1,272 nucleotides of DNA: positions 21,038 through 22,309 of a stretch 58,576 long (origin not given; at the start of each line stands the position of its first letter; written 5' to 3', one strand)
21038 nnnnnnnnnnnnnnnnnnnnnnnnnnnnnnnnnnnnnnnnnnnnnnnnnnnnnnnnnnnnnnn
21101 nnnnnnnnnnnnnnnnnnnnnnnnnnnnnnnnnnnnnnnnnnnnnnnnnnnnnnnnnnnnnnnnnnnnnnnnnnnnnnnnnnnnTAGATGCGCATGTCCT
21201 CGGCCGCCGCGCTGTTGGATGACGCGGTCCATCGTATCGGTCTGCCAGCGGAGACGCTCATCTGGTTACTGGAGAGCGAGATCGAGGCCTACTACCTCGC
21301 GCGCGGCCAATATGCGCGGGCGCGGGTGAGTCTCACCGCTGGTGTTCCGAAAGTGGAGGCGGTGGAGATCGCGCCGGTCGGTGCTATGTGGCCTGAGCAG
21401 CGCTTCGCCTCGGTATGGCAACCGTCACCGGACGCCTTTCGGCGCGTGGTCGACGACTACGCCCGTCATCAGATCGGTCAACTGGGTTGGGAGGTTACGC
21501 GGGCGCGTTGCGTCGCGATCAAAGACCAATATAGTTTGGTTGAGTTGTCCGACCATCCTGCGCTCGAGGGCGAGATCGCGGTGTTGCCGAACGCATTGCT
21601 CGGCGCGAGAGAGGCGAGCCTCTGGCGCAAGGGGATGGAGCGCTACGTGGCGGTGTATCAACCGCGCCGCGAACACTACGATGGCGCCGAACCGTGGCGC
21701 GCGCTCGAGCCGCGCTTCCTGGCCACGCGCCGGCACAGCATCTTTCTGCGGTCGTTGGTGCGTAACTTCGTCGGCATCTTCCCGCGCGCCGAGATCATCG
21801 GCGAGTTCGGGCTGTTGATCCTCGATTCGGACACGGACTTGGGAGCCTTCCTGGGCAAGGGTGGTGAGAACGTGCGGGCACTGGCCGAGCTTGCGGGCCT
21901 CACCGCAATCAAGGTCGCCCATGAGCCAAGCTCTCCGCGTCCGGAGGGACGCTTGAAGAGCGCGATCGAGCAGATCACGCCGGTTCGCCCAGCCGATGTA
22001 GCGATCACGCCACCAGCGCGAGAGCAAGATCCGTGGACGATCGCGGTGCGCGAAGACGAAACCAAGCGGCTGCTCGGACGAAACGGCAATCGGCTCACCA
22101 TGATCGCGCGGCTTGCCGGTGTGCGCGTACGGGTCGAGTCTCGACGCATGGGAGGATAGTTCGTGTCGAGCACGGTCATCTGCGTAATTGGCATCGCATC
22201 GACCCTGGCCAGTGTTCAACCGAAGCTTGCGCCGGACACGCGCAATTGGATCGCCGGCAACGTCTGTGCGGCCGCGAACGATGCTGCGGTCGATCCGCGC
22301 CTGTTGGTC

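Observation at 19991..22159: Abutting sigma-like/ParB-like fusion protein and divergent NusA paralogue: possible element-encoded transcription module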

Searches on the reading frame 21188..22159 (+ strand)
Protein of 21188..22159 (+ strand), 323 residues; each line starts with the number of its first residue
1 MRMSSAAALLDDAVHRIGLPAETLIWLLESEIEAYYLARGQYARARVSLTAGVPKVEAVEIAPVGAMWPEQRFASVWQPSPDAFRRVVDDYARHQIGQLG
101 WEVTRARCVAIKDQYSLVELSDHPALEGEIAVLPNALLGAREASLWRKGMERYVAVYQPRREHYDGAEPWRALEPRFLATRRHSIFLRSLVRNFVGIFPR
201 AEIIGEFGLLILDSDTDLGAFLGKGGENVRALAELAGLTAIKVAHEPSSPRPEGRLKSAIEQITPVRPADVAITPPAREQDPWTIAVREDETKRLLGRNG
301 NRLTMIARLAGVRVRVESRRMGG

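Call 3: search_protein_families(library=pfam, proteins=[window:21188-22159:+], max_evalue=1)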
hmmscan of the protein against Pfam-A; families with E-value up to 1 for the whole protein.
window:21188-22159:+ (323 aa): 2 families
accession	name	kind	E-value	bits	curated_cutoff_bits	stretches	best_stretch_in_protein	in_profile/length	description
PF00013.35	KH_1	-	0.00019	21.6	21.5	1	284-318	3-38/66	KH domain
PF07650.23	KH_2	-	0.0031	17.7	22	0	281-315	25-59/78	KH domain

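Call 4: search_protein_families(library=ncbifam, proteins=[window:21188-22159:+], max_evalue=1)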
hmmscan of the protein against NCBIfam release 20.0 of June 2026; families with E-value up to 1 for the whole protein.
window:21188-22159:+ (323 aa): 4 families
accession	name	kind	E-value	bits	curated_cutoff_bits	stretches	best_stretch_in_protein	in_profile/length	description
TIGR01952.1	nusA_arch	equivalog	0.0087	16.4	74.35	1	215-313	41-132/141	NusA-like transcription termination signal-binding factor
NF010335.0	PRK13764.1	equivalog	0.073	11.6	340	1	251-319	463-527/613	ATPase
NF006261.0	PRK08406.1-5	equivalog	0.13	11.9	231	1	215-235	40-60/173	transcription elongation factor NusA-like protein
TIGR01953.1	NusA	equivalog_domain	0.16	10.9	253.4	0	278-318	297-337/340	transcription termination factor NusA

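Call 6: find_homologous_proteins(query=window:21188-22159:+)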
Query window:21188-22159:+ (323 aa): 2 proteins with E <= 0.001 among 8000 candidates.
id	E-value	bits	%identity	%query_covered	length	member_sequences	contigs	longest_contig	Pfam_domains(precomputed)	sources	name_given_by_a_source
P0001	1.1e-204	697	98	100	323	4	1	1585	-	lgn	-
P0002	8.2e-52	195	42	72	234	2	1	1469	-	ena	-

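Call 9: search_dna_similar(query=window:21188-22159:+, collection=plasmids, mode=protein, max_evalue=0.001)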
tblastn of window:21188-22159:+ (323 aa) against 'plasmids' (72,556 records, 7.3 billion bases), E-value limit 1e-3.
Records with a match: 1; places in all: 1; records where one place covers at least 80% of the query: 1.
Best place of each record, by identity: <60% 1.
By first word of the organism name: Comamonadaceae 1.
By predicted mobility (MOB-suite, as given by PLSDB): non-mobilizable 1.
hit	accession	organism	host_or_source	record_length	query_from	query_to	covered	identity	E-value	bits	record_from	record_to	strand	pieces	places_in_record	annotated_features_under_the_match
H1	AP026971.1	Comamonadaceae bacterium OS-4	-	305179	5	312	95%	23.8%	4e-13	77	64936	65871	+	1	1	hypothetical protein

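Call 11: get_annotated_region(hit=H1, flank=12000)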
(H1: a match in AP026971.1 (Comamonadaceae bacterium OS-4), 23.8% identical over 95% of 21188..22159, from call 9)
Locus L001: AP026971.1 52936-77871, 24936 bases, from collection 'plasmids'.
description: Comamonadaceae bacterium OS-4 plasmid pOS401 DNA, complete sequence
organism: Comamonadaceae bacterium OS-4 (NCBI taxid 2993873)
taxonomy: Bacteria; Pseudomonadota; Betaproteobacteria; Burkholderiales; Comamonadaceae; ; Comamonadaceae bacterium OS-4
host: -; source: -; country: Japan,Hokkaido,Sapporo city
typing (MOB-suite, as given by PLSDB): non-mobilizable
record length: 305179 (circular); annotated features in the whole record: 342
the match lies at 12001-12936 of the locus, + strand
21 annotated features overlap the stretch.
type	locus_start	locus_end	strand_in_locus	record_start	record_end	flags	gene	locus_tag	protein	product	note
CDS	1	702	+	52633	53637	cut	-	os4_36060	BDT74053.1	hypothetical protein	-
CDS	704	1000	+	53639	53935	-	-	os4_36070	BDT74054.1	hypothetical protein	-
CDS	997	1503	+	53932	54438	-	-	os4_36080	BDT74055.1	hypothetical protein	-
CDS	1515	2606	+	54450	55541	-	-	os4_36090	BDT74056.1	hypothetical protein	-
CDS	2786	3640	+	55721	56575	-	recE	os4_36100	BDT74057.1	exodeoxyribonuclease 8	-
CDS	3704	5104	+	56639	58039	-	-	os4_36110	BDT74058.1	hypothetical protein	-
CDS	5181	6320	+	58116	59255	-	-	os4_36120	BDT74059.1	hypothetical protein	-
CDS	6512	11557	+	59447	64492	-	-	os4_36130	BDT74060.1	hypothetical protein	-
CDS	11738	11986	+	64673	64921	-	-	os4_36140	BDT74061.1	hypothetical protein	-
CDS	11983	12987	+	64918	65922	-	-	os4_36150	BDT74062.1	hypothetical protein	-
CDS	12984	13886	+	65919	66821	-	-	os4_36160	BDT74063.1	hypothetical protein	-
CDS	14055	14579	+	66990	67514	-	-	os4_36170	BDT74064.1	hypothetical protein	-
CDS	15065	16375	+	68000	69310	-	-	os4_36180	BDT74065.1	hypothetical protein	-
CDS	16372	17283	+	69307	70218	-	-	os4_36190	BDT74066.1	hypothetical protein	-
CDS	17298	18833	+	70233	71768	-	-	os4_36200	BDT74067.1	hypothetical protein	-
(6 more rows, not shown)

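Call 12: find_related_loci(query=window:21188-22159:+, collection=genome_contigs, flank=10000)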
Query window:21188-22159:+ (323 aa) in genome_contigs; peptide patterns used: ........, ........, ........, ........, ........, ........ (x = any residue, [..] = any of these).
122 stretches matched a pattern, but none encodes a relative of the query by tblastn (E <= 1e-3).

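Call 15: search_protein_representatives(protein=window:21188-22159:+)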
Query: 323 residues. Proteins with E-value up to 0.001 (for the whole library): 33; up to 1e-10: 24; up to 1e-30: 10. The best 33 are listed.
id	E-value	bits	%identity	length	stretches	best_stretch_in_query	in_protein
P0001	3.6e-205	697.1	98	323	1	1-323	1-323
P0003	4.7e-83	295.9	45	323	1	1-316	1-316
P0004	3.5e-78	279.9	46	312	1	11-320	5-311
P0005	3.1e-66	240.6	39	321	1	1-319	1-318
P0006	2.4e-63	231.2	42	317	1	2-319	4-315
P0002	2.6e-52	194.9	42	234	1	2-232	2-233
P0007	2.8e-45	171.8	45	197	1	1-189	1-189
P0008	2.5e-39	152.3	45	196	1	127-319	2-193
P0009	2.3e-34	136.0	29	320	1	5-315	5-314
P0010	2.5e-34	135.8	35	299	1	25-319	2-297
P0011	4.1e-28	115.4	31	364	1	9-316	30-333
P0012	1.1e-27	114.0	30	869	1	14-248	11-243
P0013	2.4e-27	112.9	31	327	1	3-314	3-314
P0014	4.0e-23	99.1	31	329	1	10-314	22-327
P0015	5.9e-20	88.6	28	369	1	7-313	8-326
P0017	1.2e-18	84.3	32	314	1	7-318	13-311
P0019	4.9e-15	72.5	28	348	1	18-264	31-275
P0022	3.3e-12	63.2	36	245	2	174-316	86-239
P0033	6.9e-04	35.8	26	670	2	214-322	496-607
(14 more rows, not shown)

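Call 17: search_solved_structures(query=A1, max_evalue=10, show_alignments=2)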
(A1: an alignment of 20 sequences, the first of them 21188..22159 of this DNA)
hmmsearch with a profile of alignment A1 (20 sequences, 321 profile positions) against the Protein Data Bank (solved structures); distinct sequences matched with E-value up to 10: 34.
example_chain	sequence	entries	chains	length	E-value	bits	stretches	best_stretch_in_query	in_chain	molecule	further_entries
1hh2_P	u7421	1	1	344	1.2e-07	34.3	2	215-317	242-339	N UTILIZATION SUBSTANCE PROTEIN A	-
1l2f_A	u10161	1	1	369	1.5e-07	34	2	215-317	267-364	N utilization substance protein A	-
1k0r_A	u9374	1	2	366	1.1e-05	27.8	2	268-317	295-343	NusA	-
6rol_A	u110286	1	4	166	0.00067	22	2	216-248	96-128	Insulin-like growth factor 2 mRNA-binding protein 2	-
6j9e_F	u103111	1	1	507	0.0036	19.6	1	279-319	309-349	Transcription termination/antitermination protein NusA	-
2jzx_A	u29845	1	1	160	0.0059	18.9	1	285-316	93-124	Poly(rC)-binding protein 2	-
3krm_A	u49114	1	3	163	0.0072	18.6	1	218-248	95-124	Insulin-like growth factor 2 mRNA-binding protein 1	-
7ww3_A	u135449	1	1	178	0.0078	18.4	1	218-248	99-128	Insulin-like growth factor 2 mRNA-binding protein 1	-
2asb_A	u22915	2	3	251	0.0084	18.3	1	267-317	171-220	Transcription elongation protein nusA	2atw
4mtn_A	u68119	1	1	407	0.013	17.7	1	212-320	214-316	Transcription termination factor NusA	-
5lm7_A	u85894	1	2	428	0.016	17.4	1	278-317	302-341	Transcription termination/antitermination protein NusA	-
2n8m_A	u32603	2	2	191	0.016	17.4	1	218-253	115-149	Insulin-like growth factor 2 mRNA-binding protein 1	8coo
5ms0_M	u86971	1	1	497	0.02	17.1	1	278-317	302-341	Transcription termination/antitermination protein NusA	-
6z9p_A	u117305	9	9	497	0.024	16.8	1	278-317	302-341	Transcription termination/antitermination protein NusA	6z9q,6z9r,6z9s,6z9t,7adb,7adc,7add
6gov_A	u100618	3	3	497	0.024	16.8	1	278-317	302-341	Transcription termination/antitermination protein NusA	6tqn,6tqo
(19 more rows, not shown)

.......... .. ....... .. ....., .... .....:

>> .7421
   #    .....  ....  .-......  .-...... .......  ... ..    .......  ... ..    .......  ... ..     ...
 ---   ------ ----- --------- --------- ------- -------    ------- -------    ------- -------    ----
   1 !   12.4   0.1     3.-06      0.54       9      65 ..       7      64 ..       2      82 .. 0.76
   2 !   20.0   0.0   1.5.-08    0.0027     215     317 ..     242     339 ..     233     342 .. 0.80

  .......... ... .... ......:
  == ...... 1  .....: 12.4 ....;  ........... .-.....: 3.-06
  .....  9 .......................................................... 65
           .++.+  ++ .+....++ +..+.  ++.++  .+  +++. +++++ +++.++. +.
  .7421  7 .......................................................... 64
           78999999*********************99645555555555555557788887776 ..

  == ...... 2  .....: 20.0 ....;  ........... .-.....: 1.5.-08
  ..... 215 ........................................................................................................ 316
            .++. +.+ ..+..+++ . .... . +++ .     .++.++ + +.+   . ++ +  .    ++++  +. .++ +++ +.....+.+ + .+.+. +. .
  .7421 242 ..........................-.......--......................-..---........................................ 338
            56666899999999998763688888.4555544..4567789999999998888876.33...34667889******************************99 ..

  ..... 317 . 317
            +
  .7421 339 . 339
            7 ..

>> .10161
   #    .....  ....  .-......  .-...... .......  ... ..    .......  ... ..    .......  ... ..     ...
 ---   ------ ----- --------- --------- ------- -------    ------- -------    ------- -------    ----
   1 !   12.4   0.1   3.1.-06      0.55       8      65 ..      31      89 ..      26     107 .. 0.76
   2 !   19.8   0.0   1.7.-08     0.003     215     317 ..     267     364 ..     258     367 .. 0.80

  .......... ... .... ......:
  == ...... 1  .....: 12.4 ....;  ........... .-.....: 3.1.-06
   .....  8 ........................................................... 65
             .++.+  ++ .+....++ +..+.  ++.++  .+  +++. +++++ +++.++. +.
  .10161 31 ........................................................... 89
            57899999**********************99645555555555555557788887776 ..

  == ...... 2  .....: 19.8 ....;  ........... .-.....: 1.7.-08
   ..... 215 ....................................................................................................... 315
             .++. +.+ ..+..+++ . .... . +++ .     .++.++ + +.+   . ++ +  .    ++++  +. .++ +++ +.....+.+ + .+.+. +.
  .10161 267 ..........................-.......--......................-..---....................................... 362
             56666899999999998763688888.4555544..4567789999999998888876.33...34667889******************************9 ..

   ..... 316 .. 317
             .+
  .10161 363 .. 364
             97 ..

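Call 28: find_related_loci(query=A2, collection=genome_contigs, flank=6000)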
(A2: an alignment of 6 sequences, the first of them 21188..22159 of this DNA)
Query A2 (323 aa) in genome_contigs; peptide patterns used: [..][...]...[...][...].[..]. (x = any residue, [..] = any of these).
18 stretches matched a pattern; 1 encode a relative of the query (tblastn E <= 1e-3); 1 distinct loci.
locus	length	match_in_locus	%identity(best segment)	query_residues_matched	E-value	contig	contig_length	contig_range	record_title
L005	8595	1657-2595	40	1-319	4e-64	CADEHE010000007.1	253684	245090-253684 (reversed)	MAG: uncultured proteobacterium isolate Proteobacteria sp. RBC049 genome assembly, contig: MAG049_7, whole genome shotgu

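Call 29: find_related_loci(query=A2, collection=metagenome_contigs, flank=6000)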
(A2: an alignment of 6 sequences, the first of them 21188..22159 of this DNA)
Query A2 (323 aa) in metagenome_contigs; peptide patterns used: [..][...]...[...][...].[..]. (x = any residue, [..] = any of these).
17 stretches matched a pattern, but none encodes a relative of the query by tblastn (E <= 1e-3).

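Call 30: predict_structure(alignment_id=A1)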
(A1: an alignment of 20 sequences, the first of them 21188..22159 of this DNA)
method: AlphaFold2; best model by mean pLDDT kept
length: 323 residues; sequences in the alignment: 20
mean_pLDDT: 87.4   pTM: 0.70
mean pLDDT of the five models: 87.4, 85.5, 85.2, 84.5, 84.0
residues with pLDDT >= 90: 188; 70-90: 99; 50-70: 31; < 50: 5
segments of 3 or more residues with pLDDT < 50: 1-3
pLDDT, mean of each block of 10 residues (from residue 1): 56 65 87 92 90 86 76 89 81 61 95 97 94 93 93 92 71 91 91 88 93 86 88 94 93 95 95 94 96 96 95 93 59
secondary structure, 60 per line:
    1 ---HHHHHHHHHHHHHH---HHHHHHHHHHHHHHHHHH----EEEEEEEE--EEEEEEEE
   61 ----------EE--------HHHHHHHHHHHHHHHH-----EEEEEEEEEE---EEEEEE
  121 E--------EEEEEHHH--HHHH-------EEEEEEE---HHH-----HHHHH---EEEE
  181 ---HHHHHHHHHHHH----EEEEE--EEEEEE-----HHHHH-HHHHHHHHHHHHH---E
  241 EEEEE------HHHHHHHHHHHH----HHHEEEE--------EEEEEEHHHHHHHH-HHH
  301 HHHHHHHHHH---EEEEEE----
elements in order: H4-17 H21-38 E43-50 E53-60 H81-96 E102-111 E115-121 E130-134 H140-143 E151-157 H169-173 E177-180 H184-195 E200-204 E207-212 H218-222 H224-236 E240-245 H252-263 E271-274 E283-288 H289-296 H298-310 E314-319

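Call 32: find_encoding_contigs(protein=P0003, flank=6000, max_places=3)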
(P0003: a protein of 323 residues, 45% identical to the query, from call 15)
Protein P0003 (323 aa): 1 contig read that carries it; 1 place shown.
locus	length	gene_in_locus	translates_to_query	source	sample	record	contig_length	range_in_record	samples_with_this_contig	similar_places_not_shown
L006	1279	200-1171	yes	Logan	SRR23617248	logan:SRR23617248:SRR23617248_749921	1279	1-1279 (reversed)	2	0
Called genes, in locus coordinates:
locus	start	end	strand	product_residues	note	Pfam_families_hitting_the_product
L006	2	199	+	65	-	?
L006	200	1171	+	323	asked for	-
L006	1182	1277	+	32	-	?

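Call 33: fold_search(model_id=the predicted structure, library=pdb)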
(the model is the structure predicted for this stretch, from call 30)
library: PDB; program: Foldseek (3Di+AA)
matches with E <= 10: 1028; with E <= 0.001: 22
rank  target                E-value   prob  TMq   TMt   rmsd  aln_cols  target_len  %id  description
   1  8y5l_NA               1.2e-14  1.00  0.50  0.34  20.6       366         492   18  E.coli transcription translation coupling complex in TTC-B state 1 (subclass1) containing mRNA with 30-mer spacer, Nu (released 2025-08-13)
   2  9a74_B                3.4e-14  1.00  0.50  0.44  24.3       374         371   16  Integrative model of YKUJ-NUSA by crosslinking MS and deep learning (released 2024-09-18)
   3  5lm7_C                7.2e-14  1.00  0.51  0.40  17.2       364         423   17  Crystal structure of the lambda N-Nus factor complex (released 2017-04-05)
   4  5ms0_M                1.6e-13  1.00  0.51  0.40  17.4       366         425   18  pseudo-atomic model of the RNA polymerase lambda-based antitermination complex solved by cryo-EM (released 2017-05-03)
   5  6flq_F                1.0e-12  1.00  0.49  0.34  21.8       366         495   16  CryoEM structure of E.coli RNA polymerase paused elongation complex bound to NusA (released 2018-03-21)
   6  6tqn_A                3.1e-12  1.00  0.52  0.35  21.5       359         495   17  rrn anti-termination complex without S4 (released 2020-08-05)
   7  6gov_A                6.8e-12  1.00  0.50  0.39  17.5       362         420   17  Structure of THE RNA POLYMERASE LAMBDA-BASED ANTITERMINATION COMPLEX (released 2019-02-13)
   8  5lm7_A                6.8e-12  1.00  0.49  0.38  16.9       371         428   15  Crystal structure of the lambda N-Nus factor complex (released 2017-04-05)
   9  7ubn_N                8.1e-12  1.00  0.52  0.49  19.8       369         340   16  Transcription antitermination complex: NusA-containing "engaged" Qlambda-loading complex (released 2022-09-28)
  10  1hh2                  9.1e-12  1.00  0.46  0.43  23.6       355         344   15  Crystal structure of NusA from Thermotoga maritima (released 2001-10-19)
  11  1k0r_A                1.0e-11  1.00  0.49  0.48  21.9       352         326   18  Crystal Structure of Mycobacterium tuberculosis NusA (released 2001-12-21)
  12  4mtn                  2.3e-11  1.00  0.49  0.41  17.1       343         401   16  Crystal structure of transcription termination factor NusA from Planctomyces limnophilus DSM 3776 (released 2013-10-02)
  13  6x7k_AG               6.4e-11  1.00  0.49  0.33  18.5       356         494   16  Cryo-EM structure of an Escherichia coli coupled transcription-translation complex B3 (TTC-B3) containing an mRNA wit (released 2020-09-02)
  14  5lm9                  1.8e-10  1.00  0.50  0.51  13.1       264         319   20  Structure of E. coli NusA (released 2017-04-05)
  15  2asb_A                2.2e-09  1.00  0.50  0.69   4.8       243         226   16  Structure of a Mycobacterium tuberculosis NusA-RNA complex (released 2005-10-11)
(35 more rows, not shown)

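Call 34: find_encoding_contigs(protein=P0004, flank=6000, max_places=2)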
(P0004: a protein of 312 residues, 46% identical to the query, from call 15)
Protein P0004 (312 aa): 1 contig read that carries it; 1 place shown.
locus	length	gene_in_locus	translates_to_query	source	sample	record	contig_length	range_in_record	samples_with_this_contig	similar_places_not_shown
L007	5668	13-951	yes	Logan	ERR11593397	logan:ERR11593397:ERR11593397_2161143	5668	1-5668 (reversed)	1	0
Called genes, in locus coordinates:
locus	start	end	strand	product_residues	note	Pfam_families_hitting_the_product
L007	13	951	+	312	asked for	-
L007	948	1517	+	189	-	-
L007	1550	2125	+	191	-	-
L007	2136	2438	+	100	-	-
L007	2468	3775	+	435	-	-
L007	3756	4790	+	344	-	-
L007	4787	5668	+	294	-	?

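Call 35: find_encoding_contigs(protein=P0005, flank=6000, max_places=2)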
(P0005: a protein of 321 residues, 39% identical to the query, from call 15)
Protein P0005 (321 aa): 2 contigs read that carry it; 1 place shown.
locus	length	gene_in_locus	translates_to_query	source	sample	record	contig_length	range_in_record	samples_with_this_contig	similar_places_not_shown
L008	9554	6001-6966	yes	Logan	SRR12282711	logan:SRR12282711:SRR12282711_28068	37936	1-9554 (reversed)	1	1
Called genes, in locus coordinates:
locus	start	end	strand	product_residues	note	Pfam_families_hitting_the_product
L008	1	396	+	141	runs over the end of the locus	-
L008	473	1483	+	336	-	-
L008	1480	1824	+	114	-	-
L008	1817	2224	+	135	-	-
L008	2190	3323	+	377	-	-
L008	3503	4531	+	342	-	PF06834:TraU (weak)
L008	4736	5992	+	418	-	-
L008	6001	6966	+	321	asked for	-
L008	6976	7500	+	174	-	-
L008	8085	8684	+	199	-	-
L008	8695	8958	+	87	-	-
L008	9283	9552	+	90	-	?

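Call 36: find_encoding_contigs(protein=P0009, flank=6000, max_places=2)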
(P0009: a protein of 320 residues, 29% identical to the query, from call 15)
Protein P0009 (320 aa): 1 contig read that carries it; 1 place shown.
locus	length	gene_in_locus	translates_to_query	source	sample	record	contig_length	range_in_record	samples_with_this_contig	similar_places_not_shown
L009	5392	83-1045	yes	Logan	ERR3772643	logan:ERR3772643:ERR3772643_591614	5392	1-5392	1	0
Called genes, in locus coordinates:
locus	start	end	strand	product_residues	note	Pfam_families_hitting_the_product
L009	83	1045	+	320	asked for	PF22675:KH-I_KHDC4-BBP (faint), PF00013:KH_1 (faint)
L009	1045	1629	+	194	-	PF05951:Peptidase_M15_2, PF08291:Peptidase_M15_3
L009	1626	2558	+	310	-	-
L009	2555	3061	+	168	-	-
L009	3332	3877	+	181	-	-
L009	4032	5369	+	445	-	-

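Call 37: find_encoding_contigs(protein=P0011, flank=6000, max_places=2)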
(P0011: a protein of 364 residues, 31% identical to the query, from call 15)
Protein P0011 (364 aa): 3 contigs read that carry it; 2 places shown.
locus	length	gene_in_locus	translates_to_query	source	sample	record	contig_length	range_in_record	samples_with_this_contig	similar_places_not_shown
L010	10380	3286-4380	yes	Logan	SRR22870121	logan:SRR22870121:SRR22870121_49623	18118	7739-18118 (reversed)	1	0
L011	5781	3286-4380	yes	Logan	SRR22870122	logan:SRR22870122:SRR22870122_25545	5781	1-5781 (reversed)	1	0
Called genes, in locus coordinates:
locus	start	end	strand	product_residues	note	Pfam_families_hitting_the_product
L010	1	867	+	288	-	?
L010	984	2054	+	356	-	PF06834:TraU (weak)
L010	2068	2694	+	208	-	-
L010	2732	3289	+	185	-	-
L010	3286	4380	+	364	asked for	-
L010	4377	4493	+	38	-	-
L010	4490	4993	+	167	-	-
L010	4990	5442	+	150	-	-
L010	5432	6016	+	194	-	-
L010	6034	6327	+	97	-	-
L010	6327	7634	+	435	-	-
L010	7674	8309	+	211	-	PF10671:TcpQ (weak)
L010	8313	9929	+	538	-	PF00263:Secretin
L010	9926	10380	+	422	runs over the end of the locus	-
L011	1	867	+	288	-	?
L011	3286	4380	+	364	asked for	-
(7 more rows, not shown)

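Call 47: search_protein_families(library=phrogs, proteins=[window:21188-22159:+, P0006, P0005], max_evalue=1)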
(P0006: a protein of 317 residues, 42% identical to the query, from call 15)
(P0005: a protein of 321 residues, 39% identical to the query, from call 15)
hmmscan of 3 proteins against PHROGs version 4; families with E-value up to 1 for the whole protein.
window:21188-22159:+ (323 aa): 1 family
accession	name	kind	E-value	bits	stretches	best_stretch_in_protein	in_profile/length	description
phrog_8473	-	DNA, RNA and nucleotide metabolism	0.0026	18.5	0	270-313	31-73/100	single strand DNA binding protein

P0006 (317 aa): 0 families

P0005 (321 aa): 0 families
